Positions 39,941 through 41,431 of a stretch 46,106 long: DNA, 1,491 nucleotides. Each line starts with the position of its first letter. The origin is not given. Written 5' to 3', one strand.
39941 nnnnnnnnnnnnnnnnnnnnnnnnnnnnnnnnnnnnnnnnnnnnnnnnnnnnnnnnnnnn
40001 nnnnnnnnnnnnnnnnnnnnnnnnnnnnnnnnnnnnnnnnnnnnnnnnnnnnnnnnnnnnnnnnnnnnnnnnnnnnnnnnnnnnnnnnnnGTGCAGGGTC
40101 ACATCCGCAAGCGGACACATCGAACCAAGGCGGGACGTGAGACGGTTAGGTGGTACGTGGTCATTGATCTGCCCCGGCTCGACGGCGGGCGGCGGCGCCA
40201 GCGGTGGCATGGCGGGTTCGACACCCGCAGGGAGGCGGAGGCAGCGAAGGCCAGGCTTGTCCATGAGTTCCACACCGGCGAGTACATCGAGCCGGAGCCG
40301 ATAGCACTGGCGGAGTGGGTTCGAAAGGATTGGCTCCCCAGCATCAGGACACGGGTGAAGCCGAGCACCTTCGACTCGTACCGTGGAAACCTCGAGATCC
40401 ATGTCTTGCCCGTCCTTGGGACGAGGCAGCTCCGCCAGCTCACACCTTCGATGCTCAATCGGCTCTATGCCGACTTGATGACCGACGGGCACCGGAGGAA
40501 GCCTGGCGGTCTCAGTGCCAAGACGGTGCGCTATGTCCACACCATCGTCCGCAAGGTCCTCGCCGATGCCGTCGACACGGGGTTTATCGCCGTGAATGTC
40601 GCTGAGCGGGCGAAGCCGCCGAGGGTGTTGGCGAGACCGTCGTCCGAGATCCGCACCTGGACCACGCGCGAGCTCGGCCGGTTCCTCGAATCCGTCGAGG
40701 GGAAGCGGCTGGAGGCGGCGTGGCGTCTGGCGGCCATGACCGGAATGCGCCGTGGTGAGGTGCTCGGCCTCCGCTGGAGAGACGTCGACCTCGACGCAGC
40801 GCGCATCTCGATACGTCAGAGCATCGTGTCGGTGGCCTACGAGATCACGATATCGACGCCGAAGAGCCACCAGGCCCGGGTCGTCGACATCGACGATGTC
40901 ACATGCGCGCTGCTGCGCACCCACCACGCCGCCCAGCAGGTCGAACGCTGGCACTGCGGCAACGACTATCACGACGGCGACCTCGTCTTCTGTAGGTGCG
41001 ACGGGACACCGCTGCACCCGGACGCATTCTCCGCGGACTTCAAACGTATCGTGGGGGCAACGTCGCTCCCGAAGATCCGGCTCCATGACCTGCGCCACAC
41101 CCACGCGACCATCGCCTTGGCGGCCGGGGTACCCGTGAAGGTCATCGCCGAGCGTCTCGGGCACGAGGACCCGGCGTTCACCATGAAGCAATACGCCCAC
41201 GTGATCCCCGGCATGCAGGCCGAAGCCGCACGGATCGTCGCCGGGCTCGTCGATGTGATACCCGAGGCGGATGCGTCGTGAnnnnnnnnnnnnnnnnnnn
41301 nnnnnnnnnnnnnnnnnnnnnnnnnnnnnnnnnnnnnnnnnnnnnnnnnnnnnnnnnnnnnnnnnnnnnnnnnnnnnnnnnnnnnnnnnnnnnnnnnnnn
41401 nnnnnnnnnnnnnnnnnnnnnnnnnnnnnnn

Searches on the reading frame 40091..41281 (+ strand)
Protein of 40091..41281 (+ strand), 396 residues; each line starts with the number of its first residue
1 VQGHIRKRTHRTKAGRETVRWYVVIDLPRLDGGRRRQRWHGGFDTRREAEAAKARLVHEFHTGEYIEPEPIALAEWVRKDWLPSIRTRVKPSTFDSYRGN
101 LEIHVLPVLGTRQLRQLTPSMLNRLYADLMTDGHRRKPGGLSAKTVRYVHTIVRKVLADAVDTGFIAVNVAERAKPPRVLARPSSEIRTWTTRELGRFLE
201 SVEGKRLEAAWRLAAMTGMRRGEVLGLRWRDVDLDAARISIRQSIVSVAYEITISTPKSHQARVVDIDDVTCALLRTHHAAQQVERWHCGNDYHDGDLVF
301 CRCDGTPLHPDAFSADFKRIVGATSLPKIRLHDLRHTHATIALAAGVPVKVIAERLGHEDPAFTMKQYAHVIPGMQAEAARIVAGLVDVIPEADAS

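Call 86: search_protein_families(library=pfam, proteins=[window:40091-41281:+], max_evalue=0.001)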
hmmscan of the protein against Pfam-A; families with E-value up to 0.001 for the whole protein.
window:40091-41281:+ (396 aa): 3 families
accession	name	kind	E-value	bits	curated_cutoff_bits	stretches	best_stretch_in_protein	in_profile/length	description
PF00589.27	Phage_integrase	-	7.5e-25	88.1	27.1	1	203-371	20-168/172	Phage integrase family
PF14659.12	Phage_int_SAM_3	-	1.6e-09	38.3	22.6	1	79-130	7-58/58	Phage integrase, N-terminal SAM-like domain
PF14657.12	Arm-DNA-bind_4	-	1.9e-08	34.2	22.3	1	20-63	1-45/47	Arm DNA-binding domain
